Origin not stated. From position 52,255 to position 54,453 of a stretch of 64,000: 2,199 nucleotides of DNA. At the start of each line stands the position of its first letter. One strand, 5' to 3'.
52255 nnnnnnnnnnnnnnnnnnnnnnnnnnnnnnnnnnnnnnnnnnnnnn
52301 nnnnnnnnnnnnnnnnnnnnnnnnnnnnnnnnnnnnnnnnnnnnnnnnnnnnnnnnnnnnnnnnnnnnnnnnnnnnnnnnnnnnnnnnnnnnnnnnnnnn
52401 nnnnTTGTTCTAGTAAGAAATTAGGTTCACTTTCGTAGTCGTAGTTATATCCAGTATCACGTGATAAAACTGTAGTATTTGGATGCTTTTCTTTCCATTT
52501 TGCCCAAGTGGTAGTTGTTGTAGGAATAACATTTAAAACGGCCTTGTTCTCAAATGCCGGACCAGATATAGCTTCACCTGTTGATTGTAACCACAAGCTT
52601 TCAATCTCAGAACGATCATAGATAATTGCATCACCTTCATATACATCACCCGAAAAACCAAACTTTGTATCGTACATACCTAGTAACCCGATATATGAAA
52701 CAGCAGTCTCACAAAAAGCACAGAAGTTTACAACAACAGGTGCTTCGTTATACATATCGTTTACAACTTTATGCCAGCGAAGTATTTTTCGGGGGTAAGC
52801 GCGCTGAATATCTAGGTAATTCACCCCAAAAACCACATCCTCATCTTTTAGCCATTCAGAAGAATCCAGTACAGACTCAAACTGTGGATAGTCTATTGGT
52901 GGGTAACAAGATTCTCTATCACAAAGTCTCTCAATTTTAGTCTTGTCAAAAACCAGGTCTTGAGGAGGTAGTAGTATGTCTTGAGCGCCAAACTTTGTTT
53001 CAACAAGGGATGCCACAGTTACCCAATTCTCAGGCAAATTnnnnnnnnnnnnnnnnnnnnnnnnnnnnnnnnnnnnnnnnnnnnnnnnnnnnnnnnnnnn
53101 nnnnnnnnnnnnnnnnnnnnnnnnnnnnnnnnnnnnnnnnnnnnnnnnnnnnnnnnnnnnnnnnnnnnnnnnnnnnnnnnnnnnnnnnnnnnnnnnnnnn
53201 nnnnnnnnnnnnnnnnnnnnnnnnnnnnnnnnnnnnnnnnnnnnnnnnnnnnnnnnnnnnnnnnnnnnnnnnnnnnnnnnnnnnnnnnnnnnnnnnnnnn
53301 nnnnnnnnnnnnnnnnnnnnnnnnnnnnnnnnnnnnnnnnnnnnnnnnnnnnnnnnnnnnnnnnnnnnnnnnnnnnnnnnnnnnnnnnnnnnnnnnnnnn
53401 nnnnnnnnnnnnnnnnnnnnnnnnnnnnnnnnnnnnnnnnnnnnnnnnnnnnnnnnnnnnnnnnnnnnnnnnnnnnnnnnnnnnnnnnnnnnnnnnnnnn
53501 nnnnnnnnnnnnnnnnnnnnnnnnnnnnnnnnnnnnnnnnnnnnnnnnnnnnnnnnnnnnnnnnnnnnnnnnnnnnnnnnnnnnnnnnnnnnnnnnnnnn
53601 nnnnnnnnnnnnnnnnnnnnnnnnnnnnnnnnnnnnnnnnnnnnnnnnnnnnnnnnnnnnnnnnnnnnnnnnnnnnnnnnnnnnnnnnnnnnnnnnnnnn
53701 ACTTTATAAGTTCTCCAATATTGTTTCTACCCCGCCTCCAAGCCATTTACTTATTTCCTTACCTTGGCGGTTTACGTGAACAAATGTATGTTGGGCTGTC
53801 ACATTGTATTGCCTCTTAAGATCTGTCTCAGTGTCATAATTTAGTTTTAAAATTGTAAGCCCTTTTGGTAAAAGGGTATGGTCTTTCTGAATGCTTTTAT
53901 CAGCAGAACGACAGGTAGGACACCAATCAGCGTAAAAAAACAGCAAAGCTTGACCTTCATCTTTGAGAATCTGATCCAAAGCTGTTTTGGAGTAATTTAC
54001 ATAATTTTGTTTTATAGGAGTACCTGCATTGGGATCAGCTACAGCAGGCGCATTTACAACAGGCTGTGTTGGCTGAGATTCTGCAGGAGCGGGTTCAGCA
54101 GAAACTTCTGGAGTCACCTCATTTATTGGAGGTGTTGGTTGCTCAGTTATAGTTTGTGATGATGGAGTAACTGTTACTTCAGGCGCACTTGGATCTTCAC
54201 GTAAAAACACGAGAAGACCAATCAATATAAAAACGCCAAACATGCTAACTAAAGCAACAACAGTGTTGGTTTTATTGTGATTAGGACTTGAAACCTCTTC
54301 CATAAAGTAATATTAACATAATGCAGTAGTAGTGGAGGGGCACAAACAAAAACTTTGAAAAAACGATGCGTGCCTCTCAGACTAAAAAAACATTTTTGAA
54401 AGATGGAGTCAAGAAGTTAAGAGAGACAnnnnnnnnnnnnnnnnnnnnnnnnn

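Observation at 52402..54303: Thioredoxin-like protein and CcdA fused to DUF3179: a candidate extracytoplasmic reductive pathway with a built-in CxxC substrate domain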

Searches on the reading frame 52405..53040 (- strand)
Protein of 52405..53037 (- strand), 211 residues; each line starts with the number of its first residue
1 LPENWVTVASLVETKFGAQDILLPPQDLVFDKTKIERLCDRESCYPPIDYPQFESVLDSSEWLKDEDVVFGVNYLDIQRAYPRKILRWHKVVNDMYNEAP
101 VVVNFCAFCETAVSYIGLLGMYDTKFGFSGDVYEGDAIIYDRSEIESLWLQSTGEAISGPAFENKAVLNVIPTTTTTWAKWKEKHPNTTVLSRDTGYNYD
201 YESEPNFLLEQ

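Call 17: search_protein_representatives(protein=window:52405-53037:-)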
Query: 211 residues. Proteins with E-value up to 0.001 (for the whole library): 5779; up to 1e-10: 3214; up to 1e-30: 84. The best 150 are listed.
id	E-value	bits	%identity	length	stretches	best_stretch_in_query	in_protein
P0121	1.2e-62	227.9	31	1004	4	45-196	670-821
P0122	1.9e-50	188.1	32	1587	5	37-199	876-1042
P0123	3.5e-48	180.7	40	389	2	1-207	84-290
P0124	4.9e-46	173.7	45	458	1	30-205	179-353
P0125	6.8e-46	173.2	45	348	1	30-206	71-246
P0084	3.5e-42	161.1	41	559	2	35-205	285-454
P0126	4.7e-40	154.1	44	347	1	45-205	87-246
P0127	7.7e-40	153.4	46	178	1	36-201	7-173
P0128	9.4e-39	149.9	39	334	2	37-205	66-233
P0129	2.9e-38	148.3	36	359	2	42-205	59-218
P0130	3.6e-37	144.7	40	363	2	45-203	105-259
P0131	3.9e-37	144.6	42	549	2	44-205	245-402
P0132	5.0e-37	144.2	42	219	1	27-194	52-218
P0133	6.7e-37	143.8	39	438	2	39-195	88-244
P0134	7.2e-37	143.7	37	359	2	40-202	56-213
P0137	1.9e-36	142.4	41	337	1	28-206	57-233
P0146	4.6e-35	137.8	39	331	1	25-205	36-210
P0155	8.4e-34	133.7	38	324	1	23-205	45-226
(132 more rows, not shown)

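Call 27: search_protein_families(library=pfam, alignment_id=A3, max_evalue=0.001)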
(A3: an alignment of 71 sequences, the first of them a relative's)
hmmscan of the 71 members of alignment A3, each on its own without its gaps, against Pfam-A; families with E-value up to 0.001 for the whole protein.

A. member 1, P0121 (1004 aa): 7 families
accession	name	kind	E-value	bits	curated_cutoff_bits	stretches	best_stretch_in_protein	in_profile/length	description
PF11376.13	DUF3179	-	4.6e-194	643.8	27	2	270-590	2-292/292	Protein of unknown function (DUF3179)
PF00578.27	AhpC-TSA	-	1.5e-28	99.7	26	1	59-175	1-122/124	AhpC/TSA family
PF08534.16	Redoxin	-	5.3e-19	68.9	26.6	1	58-188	1-140/148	Redoxin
PF00085.26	Thioredoxin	-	3.7e-09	36.9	23.5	1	84-134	18-68/103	Thioredoxin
PF13905.12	Thioredoxin_8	-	1.5e-07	32.1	27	1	87-174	4-94/94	Thioredoxin-like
PF13098.12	Thioredoxin_2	-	3.9e-05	24.4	27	1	85-180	6-94/104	Thioredoxin-like domain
PF00837.23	T4_deiodinase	-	0.00082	19.2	27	0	57-108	73-126/237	Iodothyronine deiodinase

B. families by the number of members that match (of 71 scanned): 23 families
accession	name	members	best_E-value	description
PF11376.13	DUF3179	71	4.6e-194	Protein of unknown function (DUF3179)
PF00578.27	AhpC-TSA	21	2.6e-30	AhpC/TSA family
PF08534.16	Redoxin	21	4.3e-27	Redoxin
PF13905.12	Thioredoxin_8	19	1.3e-12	Thioredoxin-like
PF00085.26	Thioredoxin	19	7.6e-11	Thioredoxin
PF13098.12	Thioredoxin_2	12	6.5e-08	Thioredoxin-like domain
PF13715.12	CarbopepD_reg_2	11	3.6e-20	CarboxypepD_reg-like domain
PF13620.12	CarboxypepD_reg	11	6.7e-14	Carboxypeptidase regulatory-like domain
PF00255.25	GSHPx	3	6.4e-07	Glutathione peroxidase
PF00041.27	fn3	1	1e-33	Fibronectin type III domain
PF13860.13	FlgD_ig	1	2.8e-10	FlgD Ig-like domain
PF25788.1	Ig_Rha78A_N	1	2.1e-09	Rha78A-like, N-terminal immunoglobulin domain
PF18962.6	Por_Secre_tail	1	7e-08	Secretion system C-terminal sorting domain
PF13474.12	SnoaL_3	1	8.6e-07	SnoaL-like domain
PF13899.12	Thioredoxin_7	1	1.5e-06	Thioredoxin-like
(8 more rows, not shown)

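Call 35: predict_structure(alignment_id=A4)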
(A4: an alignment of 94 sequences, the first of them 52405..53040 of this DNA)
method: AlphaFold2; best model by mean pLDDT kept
length: 212 residues; sequences in the alignment: 94
mean_pLDDT: 88.4   pTM: 0.81
mean pLDDT of the five models: 88.4, 88.3, 87.2, 87.0, 86.9
residues with pLDDT >= 90: 154; 70-90: 25; 50-70: 28; < 50: 5
segments of 3 or more residues with pLDDT < 50: 210-212
pLDDT, mean of each block of 10 residues (from residue 1): 54 64 57 89 86 98 98 97 97 96 94 95 93 93 93 95 94 98 98 96 81 39
secondary structure, 60 per line:
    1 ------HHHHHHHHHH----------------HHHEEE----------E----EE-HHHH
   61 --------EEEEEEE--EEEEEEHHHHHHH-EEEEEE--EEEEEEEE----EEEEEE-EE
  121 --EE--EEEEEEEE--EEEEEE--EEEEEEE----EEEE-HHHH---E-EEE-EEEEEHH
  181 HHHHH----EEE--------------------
elements in order: H7-16 E36-38 H57-60 E69-75 E78-83 H84-90 E92-97 E100-107 E112-117 E127-134 E137-142 E145-151 E156-159 H161-164 E170-172 E174-178 H179-185 E190-192
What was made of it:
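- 52906..53064 (-): Extracytoplasmic linker, aa 213-265. It includes the Cx4C pair Cys260/Cys265 (52906-52923). Low pLDDT over the first ~30 residues of the model (aa 221 to about 250) (call 35).
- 52423..52905 (-): DUF3179 module 1 only, aa 266-426. It is an all-beta domain and module 2 is absent. AF2 model pLDDT 88, pTM 0.81 (call 35).
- The AF2 model of the truncated module alone is confident (pLDDT 88), which indicates an autonomous fold (call 35).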

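Call 38: fold_search(model_id=the predicted structure, library=pdb)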
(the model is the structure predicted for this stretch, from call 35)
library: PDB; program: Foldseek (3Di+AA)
matches with E <= 10: 133; with E <= 0.001: 0
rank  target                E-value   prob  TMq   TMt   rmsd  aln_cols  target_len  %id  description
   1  2jo6_MODEL_1_A        2.7e-01  0.89  0.28  0.49   3.0        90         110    6  NMR structure of the E.coli protein NirD, Northeast Structural Genomics target ET100 (released 2007-03-27)
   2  5cxm_A                5.5e-01  0.54  0.29  0.56   6.6       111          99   11  Crystal structure of the cyanobacterial plasma membrane Rieske protein PetC3 from Synechocystis PCC 6803 (released 2016-08-03)
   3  2ch4_B                7.7e-01  0.02  0.11  0.08  16.0       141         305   13  Complex between Bacterial Chemotaxis histidine kinase CheA domains P4 and P5 and receptor-adaptor protein CheW (released 2006-04-18)
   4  6u7h_A                8.2e-01  0.06  0.16  0.06  11.9       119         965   13  Cryo-EM structure of the HCoV-229E spike glycoprotein (released 2019-11-13)
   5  2htd_B                8.6e-01  0.04  0.13  0.18  11.8       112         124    9  CRYSTAL STRUCTURE OF A PUTATIVE PYRIDOXAMINE 5'-PHOSPHATE OXIDASE (LDB0262) FROM LACTOBACILLUS DELBRUECKII SUBSP. AT 1 (released 2006-08-15)
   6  8ucg_B                1.4e+00  0.02  0.12  0.09  18.9       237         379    9  Thermophilic RNA Ligase from Palaeococcus pacificus K92A (released 2024-02-21)
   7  1w2t_A                1.4e+00  0.04  0.14  0.08  14.0       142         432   13  beta-fructosidase from Thermotoga maritima in complex with raffinose (released 2005-10-26)
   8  3b3q_E                1.5e+00  0.05  0.19  0.21  14.6       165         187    9  Crystal structure of a synaptic adhesion complex (released 2008-01-15)
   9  9g58_A                1.6e+00  0.03  0.14  0.22  15.8       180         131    7  Pseudomonas fluorescens periplasmic aspartic peptidase Pfl01_1762 (RloA) (released 2025-04-09)
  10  8ucg_A                1.6e+00  0.02  0.12  0.08  17.8       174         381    9  Thermophilic RNA Ligase from Palaeococcus pacificus K92A (released 2024-02-21)
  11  3bnk_A                1.6e+00  0.01  0.11  0.12  15.2       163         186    8  X-ray crystal structure of Flavoredoxin from Methanosarcina acetivorans (released 2008-10-28)
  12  8uce_A                1.6e+00  0.01  0.11  0.08  17.6       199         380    8  Thermophilic RNA Ligase from Palaeococcus pacificus + AMP (released 2024-02-21)
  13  5esc_A                1.7e+00  0.04  0.12  0.18  11.8        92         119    3  Crystal structure of Group A Streptococcus HupZ (released 2016-05-25)
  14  4d7c_A                1.8e+00  0.01  0.14  0.13  16.4       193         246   12  Monoclinic crystal form of the extracellular olfactomedin domain from gliomedin (released 2014-12-24)
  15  2jso_MODEL_1_A        2.0e+00  0.06  0.17  0.30   8.9        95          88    9  Antimicrobial resistance protein (released 2007-09-04)
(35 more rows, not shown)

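Call 39: search_solved_structures(query=A4, max_evalue=1)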
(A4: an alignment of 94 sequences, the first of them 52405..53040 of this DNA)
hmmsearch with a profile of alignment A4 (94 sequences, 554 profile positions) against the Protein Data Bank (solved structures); distinct sequences matched with E-value up to 1: 5.
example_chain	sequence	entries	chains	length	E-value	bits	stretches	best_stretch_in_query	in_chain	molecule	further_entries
5vkv_A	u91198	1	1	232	2.7e-16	62.9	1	2-228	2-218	Cytochrome c-type biogenesis protein CcdA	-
2n4x_A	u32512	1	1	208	7.3e-11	45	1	7-203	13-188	Cytochrome C-type biogenesis protein (CcdA)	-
2vtx_J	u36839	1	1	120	0.27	13.3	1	465-531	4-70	NPM-A PROTEIN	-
2vtx_A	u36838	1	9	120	0.58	12.3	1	465-531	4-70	NPM-A PROTEIN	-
1k5j_A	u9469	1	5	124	0.82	11.8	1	466-531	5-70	Nucleoplasmin Core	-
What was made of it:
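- On CcdA / DsbD_TM (PF02683): A profile of the fusions hits solved CcdA 5vkv at E 2.7e-16 (call 39).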

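Call 41: search_protein_families(library=pfam, proteins=[window:52405-52950:-, P0125, P0128, P0137, P0146, P0155, P0127], max_evalue=10)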
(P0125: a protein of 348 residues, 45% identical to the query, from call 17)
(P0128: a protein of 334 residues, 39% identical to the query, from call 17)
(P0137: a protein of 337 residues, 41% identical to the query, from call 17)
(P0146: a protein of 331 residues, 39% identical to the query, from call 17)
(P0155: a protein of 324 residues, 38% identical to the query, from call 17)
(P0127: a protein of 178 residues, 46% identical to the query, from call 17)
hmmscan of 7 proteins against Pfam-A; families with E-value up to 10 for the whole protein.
window:52405-52950:- (182 aa): 1 family
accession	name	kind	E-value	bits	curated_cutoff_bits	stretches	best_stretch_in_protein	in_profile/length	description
PF11376.13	DUF3179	-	7e-49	167.3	27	1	16-176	4-161/292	Protein of unknown function (DUF3179)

P0125 (348 aa): 4 families
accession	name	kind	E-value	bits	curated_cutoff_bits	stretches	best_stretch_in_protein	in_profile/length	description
PF11376.13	DUF3179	-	2.7e-84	283.5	27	2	83-316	1-232/292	Protein of unknown function (DUF3179)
PF05814.16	Ac76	-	0.075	13.5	22.5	1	18-73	22-75/83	Orf76 (Ac76)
PF06029.17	AlkA_N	-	0.11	13.2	26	1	275-322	10-57/118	AlkA N-terminal domain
PF17915.7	zf_Rg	-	0.23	11.3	25.5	1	145-162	8-25/49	Reverse gyrase zinc finger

P0128 (334 aa): 2 families
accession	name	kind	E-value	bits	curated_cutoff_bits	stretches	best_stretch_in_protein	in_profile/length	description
PF11376.13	DUF3179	-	5.4e-68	230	27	2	71-298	1-228/292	Protein of unknown function (DUF3179)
PF01522.26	Polysacc_deac_1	-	0.16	12.4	23.1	1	203-240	74-111/124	Polysaccharide deacetylase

P0137 (337 aa): 1 family
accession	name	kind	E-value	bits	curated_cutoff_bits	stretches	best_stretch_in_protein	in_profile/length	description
PF11376.13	DUF3179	-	1.2e-80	271.5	27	2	72-308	1-232/292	Protein of unknown function (DUF3179)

P0146 (331 aa): 2 families
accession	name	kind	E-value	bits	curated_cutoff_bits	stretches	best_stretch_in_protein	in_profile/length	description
PF11376.13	DUF3179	-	1.3e-88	297.6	27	2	52-281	2-232/292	Protein of unknown function (DUF3179)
PF07723.19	LRR_2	-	0.13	13.4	20.9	1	38-49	15-26/26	Leucine Rich Repeat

P0155 (324 aa): 1 family
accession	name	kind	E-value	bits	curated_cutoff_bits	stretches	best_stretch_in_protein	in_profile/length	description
PF11376.13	DUF3179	-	1.7e-76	257.9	27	2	64-291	1-226/292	Protein of unknown function (DUF3179)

P0127 (178 aa): 1 family
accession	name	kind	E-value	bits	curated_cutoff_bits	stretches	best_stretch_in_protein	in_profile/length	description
PF11376.13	DUF3179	-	2.4e-60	204.9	27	1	13-177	1-163/292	Protein of unknown function (DUF3179)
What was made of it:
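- Closest known: Rieske-fold domains. Different: There is no sequence relationship in Pfam scans (call 41).
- Tried and rejected: Pfam scans at E up to 10 showed no sequence link of DUF3179 to Rieske or any other family (call 41).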

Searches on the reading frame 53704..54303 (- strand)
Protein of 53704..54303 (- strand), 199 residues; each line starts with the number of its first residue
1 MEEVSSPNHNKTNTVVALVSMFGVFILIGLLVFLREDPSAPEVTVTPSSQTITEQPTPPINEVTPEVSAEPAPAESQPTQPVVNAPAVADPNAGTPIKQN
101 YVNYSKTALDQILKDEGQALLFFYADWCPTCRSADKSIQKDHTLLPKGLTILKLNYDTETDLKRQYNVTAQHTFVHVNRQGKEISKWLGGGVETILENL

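Call 3: search_protein_families(library=pfam, proteins=[window:53704-54303:-], max_evalue=0.01)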
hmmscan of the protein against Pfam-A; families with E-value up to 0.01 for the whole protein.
window:53704-54303:- (199 aa): 5 families
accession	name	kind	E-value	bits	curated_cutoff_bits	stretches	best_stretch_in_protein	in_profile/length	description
PF00085.26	Thioredoxin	-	2.2e-10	40.9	23.5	1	104-190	5-91/103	Thioredoxin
PF00578.27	AhpC-TSA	-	4.8e-05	23.7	26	1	106-165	17-76/124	AhpC/TSA family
PF13905.12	Thioredoxin_8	-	0.0014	19.4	27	1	120-183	5-69/94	Thioredoxin-like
PF08534.16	Redoxin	-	0.0023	18.2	26.6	1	107-161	21-75/148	Redoxin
PF13098.12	Thioredoxin_2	-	0.0074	17.1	27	0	115-158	4-37/104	Thioredoxin-like domain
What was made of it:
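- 53704..54303 (-): Gene for a 199-aa membrane-anchored thioredoxin-like protein. It has an N-terminal TM anchor, a Pro/Thr/Glu-rich linker of about 60 aa, and a thioredoxin domain. Pfam Thioredoxin E 2e-10, 40.9 bits against a cut-off of 23.5 (call 3).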

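Call 4: search_protein_families(library=ncbifam, proteins=[window:53704-54303:-], max_evalue=0.01)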
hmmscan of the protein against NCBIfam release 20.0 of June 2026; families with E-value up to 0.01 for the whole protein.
window:53704-54303:- (199 aa): 11 families
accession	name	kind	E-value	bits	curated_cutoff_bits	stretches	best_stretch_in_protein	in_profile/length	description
TIGR01068.1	thioredoxin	equivalog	1e-09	38.5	96.8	1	110-192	7-89/101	thioredoxin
NF045694.1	seleno_TsoB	exception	1.7e-06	26.5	805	1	100-185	458-551/572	rhodanese/DsbD fusion-like selenoprotein TsoB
TIGR01126.1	pdi_dom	equivalog_domain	3.5e-06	27.3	107.2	1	107-190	4-91/105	protein disulfide-isomerase domain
NF008229.0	PRK10996.1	equivalog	5e-06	26.3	125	1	100-186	36-121/141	thioredoxin TrxC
TIGR00385.1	dsbE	subfamily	0.00011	21.8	123.15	1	98-160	45-104/173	DsbE family thiol:disulfide interchange protein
NF001419.0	PRK00293.1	subfamily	0.00021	20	330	1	107-185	464-552/574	protein-disulfide reductase DsbD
NF043050.1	DisulfRedDsbH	equivalog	0.00038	20.5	190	0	106-186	49-144/166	disulfide reductase DsbH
NF006898.0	PRK09381.1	equivalog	0.00096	19.5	138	1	111-175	16-80/109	thioredoxin TrxA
NF011941.0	PRK15412.1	equivalog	0.0023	17.5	359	1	112-159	64-108/185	thiol:disulfide interchange protein DsbE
TIGR01130.1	ER_PDI_fam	subfamily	0.0047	16.5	344.25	1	102-189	4-93/476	protein disulfide-isomerase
NF033761.1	gliding_GltJ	equivalog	0.0064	15.6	450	1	11-102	369-460/671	adventurous gliding motility protein GltJ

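Call 66: list_cluster_members(proteins=[P0001, window:53707-54303:-, P0003])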
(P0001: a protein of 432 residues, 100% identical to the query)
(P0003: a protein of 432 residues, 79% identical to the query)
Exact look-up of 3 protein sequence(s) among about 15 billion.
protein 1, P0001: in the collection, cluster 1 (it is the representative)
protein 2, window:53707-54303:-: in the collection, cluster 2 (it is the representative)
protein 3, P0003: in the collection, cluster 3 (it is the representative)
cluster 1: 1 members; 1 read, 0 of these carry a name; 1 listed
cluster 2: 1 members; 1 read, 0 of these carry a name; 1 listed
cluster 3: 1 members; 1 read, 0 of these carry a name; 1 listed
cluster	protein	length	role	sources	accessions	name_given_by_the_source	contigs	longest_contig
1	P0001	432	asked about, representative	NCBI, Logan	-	-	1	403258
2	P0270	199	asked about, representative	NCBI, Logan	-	-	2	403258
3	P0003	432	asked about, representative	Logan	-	-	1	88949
